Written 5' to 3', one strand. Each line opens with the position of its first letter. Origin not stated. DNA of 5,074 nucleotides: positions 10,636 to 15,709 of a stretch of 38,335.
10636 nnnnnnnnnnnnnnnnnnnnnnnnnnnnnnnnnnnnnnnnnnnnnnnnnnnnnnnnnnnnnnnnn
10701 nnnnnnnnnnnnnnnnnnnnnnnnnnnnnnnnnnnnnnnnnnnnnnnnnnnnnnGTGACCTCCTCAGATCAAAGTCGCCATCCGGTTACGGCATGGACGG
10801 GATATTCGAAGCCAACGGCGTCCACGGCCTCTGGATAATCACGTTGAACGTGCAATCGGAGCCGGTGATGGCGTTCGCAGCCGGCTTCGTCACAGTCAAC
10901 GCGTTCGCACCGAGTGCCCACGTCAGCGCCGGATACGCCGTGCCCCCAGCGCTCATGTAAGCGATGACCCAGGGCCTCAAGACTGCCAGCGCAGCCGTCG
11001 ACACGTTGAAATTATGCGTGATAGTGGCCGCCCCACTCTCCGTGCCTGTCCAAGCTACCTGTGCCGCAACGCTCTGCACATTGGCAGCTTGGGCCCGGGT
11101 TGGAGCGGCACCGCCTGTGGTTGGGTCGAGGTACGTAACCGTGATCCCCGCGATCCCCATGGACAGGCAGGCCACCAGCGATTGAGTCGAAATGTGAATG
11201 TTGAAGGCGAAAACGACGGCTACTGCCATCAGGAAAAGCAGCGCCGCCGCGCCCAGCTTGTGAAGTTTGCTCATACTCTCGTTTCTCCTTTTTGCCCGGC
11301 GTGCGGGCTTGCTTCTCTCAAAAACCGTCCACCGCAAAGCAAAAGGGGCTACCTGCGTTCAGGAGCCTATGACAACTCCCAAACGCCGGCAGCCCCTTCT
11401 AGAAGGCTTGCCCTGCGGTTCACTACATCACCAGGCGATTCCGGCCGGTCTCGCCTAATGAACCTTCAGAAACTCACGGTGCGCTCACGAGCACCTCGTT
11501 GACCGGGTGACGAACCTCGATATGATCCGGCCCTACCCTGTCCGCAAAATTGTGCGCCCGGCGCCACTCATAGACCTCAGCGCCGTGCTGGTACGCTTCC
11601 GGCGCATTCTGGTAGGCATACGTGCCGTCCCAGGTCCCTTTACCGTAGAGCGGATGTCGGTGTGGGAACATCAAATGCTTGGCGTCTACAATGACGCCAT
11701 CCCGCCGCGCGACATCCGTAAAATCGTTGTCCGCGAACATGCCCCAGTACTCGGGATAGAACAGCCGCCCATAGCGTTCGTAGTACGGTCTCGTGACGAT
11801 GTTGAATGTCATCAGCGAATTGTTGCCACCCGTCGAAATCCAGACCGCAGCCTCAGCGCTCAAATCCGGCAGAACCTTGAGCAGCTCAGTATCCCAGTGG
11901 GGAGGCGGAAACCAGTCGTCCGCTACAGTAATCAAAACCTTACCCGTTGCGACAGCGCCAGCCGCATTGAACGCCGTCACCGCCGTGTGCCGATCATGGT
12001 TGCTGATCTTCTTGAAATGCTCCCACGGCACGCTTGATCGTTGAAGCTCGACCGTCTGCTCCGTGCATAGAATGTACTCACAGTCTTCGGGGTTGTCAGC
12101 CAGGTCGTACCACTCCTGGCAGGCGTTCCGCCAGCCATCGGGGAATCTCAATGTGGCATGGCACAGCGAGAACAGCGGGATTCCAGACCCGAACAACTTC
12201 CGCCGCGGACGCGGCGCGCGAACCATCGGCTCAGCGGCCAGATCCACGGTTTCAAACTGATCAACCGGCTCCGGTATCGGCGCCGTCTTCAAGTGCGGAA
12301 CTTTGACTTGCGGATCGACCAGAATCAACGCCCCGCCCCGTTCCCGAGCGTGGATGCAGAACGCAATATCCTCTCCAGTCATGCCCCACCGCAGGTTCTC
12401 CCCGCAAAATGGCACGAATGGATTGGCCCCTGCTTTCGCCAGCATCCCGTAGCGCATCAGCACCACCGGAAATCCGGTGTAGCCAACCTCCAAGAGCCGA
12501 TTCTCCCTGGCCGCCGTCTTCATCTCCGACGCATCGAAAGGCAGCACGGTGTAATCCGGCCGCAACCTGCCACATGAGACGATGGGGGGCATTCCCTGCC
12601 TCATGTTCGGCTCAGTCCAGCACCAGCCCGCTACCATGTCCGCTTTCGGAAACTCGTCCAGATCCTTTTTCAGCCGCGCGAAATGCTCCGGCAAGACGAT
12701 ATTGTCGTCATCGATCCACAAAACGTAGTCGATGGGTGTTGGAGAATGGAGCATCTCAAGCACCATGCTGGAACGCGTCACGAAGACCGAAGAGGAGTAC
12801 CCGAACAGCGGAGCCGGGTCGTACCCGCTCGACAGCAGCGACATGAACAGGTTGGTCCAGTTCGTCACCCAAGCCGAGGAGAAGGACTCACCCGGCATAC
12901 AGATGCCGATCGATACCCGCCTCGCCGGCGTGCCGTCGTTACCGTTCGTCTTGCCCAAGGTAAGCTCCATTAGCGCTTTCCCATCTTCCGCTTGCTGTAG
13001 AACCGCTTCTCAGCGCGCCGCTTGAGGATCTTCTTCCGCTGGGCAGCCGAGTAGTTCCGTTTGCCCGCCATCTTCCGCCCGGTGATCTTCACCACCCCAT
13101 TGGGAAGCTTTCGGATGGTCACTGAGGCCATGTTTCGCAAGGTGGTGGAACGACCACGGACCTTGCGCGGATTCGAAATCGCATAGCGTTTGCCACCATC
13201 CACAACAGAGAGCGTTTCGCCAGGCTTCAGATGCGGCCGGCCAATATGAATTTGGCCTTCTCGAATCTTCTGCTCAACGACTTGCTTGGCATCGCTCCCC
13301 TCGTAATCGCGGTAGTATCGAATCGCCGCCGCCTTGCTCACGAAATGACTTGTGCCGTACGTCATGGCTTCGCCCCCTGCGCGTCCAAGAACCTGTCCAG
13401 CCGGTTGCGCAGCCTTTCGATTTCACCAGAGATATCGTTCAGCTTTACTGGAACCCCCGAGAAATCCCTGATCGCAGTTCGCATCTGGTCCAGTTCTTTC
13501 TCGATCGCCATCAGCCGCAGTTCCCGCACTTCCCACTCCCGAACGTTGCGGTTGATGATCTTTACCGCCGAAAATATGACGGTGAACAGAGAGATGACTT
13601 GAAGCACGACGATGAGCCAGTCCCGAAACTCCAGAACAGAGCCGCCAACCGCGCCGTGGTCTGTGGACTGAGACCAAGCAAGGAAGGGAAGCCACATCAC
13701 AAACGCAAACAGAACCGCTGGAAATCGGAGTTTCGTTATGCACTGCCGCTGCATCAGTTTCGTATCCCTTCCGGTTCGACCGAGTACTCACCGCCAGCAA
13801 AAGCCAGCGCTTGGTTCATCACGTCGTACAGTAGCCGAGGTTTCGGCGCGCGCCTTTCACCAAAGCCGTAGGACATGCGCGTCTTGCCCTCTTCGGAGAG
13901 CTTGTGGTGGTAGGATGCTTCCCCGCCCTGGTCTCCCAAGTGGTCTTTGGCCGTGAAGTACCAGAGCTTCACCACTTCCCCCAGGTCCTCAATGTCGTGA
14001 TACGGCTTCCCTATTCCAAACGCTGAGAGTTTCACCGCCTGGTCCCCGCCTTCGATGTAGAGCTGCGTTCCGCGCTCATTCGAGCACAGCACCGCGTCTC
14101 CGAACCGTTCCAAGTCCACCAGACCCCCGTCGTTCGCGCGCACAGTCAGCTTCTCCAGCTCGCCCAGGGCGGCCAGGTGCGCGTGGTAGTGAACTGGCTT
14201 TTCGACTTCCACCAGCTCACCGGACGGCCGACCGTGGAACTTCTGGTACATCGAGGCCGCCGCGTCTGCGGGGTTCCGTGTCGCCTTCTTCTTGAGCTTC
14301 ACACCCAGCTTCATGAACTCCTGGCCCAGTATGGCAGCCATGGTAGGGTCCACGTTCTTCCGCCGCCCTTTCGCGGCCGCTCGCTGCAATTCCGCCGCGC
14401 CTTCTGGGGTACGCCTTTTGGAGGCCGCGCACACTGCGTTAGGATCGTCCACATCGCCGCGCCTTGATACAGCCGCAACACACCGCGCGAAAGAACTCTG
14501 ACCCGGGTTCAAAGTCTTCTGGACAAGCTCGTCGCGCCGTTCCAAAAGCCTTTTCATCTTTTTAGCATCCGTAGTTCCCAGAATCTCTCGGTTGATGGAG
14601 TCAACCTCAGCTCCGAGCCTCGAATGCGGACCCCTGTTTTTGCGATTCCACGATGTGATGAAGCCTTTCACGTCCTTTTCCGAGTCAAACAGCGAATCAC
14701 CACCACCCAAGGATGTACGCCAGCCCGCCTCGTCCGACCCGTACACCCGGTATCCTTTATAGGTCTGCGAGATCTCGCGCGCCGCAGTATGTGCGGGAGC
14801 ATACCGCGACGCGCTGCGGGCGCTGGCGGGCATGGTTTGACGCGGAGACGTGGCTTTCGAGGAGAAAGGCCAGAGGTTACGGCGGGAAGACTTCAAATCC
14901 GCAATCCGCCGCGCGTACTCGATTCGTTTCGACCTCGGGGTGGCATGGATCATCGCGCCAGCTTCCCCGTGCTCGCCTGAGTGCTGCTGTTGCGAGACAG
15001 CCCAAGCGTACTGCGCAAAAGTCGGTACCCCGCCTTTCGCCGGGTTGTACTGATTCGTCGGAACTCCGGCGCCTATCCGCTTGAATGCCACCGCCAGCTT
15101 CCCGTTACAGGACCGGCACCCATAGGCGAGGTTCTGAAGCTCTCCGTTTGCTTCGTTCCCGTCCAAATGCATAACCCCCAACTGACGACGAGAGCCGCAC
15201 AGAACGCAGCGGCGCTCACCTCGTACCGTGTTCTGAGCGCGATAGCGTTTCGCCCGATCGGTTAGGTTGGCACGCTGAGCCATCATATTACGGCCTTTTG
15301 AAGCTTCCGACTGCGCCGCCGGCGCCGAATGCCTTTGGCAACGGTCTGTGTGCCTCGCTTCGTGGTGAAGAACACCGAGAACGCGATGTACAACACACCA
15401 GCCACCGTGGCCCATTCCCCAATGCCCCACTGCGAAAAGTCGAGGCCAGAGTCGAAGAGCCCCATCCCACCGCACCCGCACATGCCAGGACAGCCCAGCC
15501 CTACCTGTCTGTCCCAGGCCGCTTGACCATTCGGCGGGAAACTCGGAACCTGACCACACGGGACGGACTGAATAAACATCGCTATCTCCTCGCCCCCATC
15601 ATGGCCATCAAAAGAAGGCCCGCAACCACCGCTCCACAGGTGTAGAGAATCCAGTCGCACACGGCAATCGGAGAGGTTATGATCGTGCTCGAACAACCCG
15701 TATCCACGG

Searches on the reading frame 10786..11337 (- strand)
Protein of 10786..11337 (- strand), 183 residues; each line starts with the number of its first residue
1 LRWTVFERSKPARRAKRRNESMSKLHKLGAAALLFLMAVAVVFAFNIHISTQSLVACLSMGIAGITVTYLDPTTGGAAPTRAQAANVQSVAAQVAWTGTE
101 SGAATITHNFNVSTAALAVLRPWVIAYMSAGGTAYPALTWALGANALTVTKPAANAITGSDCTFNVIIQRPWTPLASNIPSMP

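Call 5: search_protein_families(library=pfam, proteins=[window:10786-11337:-], max_evalue=1)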
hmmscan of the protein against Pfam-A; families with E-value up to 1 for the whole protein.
window:10786-11337:- (183 aa): 3 families
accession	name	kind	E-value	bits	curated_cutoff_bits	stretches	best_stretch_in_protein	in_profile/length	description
PF09131.15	Endotoxin_mid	-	0.028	14.6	22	1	60-132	43-116/206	Bacillus thuringiensis delta-Endotoxin, middle domain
PF11179.13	DUF2967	-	0.13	10.5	25.3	1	63-165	48-149/961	Protein of unknown function (DUF2967)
PF24368.1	DUF7524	-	0.38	10.9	27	1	11-67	123-179/182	Family of unknown function (DUF7524)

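Call 6: search_protein_families(library=phrogs, proteins=[window:10786-11337:-], max_evalue=1)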
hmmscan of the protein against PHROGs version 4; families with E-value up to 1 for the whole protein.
window:10786-11337:- (183 aa): 2 families
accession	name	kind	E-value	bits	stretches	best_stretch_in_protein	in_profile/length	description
phrog_10184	-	unknown function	0.25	12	1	42-105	5-68/238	-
phrog_11076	-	unknown function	0.61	11.1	1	49-101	4-53/132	-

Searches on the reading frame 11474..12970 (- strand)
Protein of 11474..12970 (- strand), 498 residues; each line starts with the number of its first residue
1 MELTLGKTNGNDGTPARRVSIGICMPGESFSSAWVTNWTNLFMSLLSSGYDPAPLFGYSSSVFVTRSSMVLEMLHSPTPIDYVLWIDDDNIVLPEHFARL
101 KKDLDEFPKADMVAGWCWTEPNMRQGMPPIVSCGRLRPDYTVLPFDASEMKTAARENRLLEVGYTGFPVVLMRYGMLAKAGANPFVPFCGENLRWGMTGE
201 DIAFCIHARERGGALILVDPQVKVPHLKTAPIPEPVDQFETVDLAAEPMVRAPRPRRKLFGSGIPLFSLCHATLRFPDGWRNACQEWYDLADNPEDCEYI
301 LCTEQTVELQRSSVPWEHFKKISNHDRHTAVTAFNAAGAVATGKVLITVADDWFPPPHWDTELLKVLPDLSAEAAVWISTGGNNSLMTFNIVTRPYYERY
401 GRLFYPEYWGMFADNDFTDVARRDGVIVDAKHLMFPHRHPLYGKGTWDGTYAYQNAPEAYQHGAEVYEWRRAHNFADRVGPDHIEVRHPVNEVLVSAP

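Call 7: search_protein_families(library=pfam, proteins=[window:11474-12970:-], max_evalue=0.1)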
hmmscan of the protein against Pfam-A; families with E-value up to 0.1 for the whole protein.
window:11474-12970:- (498 aa): 1 family
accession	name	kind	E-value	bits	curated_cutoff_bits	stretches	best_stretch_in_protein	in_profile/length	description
PF00535.33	Glycos_transf_2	-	2.9e-07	31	23.3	1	316-391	52-129/168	Glycosyl transferase family 2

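Call 14: search_protein_families(library=phrogs, proteins=[window:11474-12970:-], max_evalue=0.1)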
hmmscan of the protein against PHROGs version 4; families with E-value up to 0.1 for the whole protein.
window:11474-12970:- (498 aa): 5 families
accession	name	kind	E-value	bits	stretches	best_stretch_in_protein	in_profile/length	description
phrog_1574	-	unknown function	3.6e-17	63.9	1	17-232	11-234/240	-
phrog_14945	-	moron, auxiliary metabolic gene and host takeover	1.8e-08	35.2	1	326-479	59-213/218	glycosyltransferase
phrog_34859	-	moron, auxiliary metabolic gene and host takeover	0.014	16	1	69-231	58-217/247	glycosyltransferase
phrog_14775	-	moron, auxiliary metabolic gene and host takeover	0.025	15.2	1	78-122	61-103/203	glycosyltransferase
phrog_2675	-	other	0.038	13.4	1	333-488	80-235/599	DNA methyltransferase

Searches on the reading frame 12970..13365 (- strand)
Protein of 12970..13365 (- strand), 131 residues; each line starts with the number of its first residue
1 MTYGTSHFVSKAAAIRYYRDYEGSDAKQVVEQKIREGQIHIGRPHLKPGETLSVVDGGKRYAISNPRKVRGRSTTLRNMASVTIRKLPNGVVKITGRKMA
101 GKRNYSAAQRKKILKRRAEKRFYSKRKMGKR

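Call 7: search_protein_families(library=pfam, proteins=[window:12970-13365:-], max_evalue=0.1)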
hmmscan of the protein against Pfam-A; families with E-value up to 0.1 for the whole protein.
window:12970-13365:- (131 aa): 0 families

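Call 14: search_protein_families(library=phrogs, proteins=[window:12970-13365:-], max_evalue=0.1)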
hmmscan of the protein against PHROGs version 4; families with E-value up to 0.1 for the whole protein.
window:12970-13365:- (131 aa): 1 family
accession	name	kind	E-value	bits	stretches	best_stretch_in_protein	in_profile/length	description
phrog_6480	-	transcription regulation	0.0064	18.3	1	20-82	28-90/95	Arc-like repressor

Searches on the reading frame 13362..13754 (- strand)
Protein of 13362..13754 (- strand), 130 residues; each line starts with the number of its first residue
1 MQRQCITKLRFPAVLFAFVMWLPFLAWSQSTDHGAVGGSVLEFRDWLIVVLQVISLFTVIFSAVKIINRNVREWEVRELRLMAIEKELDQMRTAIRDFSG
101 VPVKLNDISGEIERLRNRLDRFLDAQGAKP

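Call 7: search_protein_families(library=pfam, proteins=[window:13362-13754:-], max_evalue=0.1)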
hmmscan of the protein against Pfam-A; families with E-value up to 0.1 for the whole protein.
window:13362-13754:- (130 aa): 1 family
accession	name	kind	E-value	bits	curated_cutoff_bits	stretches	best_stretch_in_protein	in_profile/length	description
PF16326.10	ABC_tran_CTD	-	0.073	13.7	32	1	72-121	8-59/69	ABC transporter C-terminal domain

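Call 14: search_protein_families(library=phrogs, proteins=[window:13362-13754:-], max_evalue=0.1)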
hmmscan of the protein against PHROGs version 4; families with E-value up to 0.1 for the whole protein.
window:13362-13754:- (130 aa): 5 families
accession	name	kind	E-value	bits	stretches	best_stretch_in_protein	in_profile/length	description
phrog_736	-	unknown function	0.00036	21.6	1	46-121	14-91/112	-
phrog_28250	-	unknown function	0.0035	18.4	1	75-121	4-48/77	-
phrog_30370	-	unknown function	0.02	15.9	1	38-107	73-134/161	-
phrog_5405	-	unknown function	0.082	14.3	1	36-66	19-49/115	-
phrog_19139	-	unknown function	0.093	14.1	0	46-92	18-65/151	-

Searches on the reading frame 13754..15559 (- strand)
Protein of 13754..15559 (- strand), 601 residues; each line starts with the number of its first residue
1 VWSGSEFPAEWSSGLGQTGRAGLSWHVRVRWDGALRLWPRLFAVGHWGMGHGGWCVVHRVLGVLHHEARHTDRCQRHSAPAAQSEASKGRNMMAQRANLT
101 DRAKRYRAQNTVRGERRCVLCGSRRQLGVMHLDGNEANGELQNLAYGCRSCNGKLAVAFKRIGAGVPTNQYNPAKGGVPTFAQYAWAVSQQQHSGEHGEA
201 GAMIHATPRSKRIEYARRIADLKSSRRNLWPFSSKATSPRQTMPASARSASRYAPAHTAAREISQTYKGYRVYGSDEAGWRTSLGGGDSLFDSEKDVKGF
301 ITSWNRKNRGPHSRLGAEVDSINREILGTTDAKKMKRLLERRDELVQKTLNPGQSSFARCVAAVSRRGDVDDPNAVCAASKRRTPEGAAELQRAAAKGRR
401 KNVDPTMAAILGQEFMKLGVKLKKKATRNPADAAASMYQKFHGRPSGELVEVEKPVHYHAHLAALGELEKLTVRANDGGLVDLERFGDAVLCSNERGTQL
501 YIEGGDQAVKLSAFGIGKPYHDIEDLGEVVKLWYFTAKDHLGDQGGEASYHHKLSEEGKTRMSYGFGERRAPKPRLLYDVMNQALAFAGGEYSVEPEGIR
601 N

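Call 7: search_protein_families(library=pfam, proteins=[window:13754-15559:-], max_evalue=0.1)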
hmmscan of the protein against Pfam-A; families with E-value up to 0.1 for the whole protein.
window:13754-15559:- (601 aa): 1 family
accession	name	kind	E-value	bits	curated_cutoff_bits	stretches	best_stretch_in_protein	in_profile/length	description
PF02734.22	Dak2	-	0.029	14.7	27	1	375-439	17-81/174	DAK2 domain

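Call 14: search_protein_families(library=phrogs, proteins=[window:13754-15559:-], max_evalue=0.1)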
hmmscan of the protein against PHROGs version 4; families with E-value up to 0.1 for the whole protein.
window:13754-15559:- (601 aa): 4 families
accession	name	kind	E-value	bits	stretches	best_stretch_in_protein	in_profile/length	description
phrog_16726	-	DNA, RNA and nucleotide metabolism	0.015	16.1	1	100-154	78-139/308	HNH endonuclease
phrog_959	-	DNA, RNA and nucleotide metabolism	0.016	16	1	129-161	79-111/138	HNH endonuclease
phrog_144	-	DNA, RNA and nucleotide metabolism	0.053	14.2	0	70-153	37-130/175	HNH endonuclease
phrog_7370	-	DNA, RNA and nucleotide metabolism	0.077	14.1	0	100-155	26-83/115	HNH endonuclease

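Call 95: find_related_loci(query=window:13754-15559:-, collection=viral_contigs, flank=10000)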
Query window:13754-15559:- (601 aa) in viral_contigs; peptide patterns used: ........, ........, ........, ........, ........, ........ (x = any residue, [..] = any of these).
5 stretches matched a pattern; 1 encode a relative of the query (tblastn E <= 1e-3); 1 distinct loci.
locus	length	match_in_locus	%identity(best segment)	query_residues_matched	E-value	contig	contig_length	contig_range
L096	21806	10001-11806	60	3-601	0e+0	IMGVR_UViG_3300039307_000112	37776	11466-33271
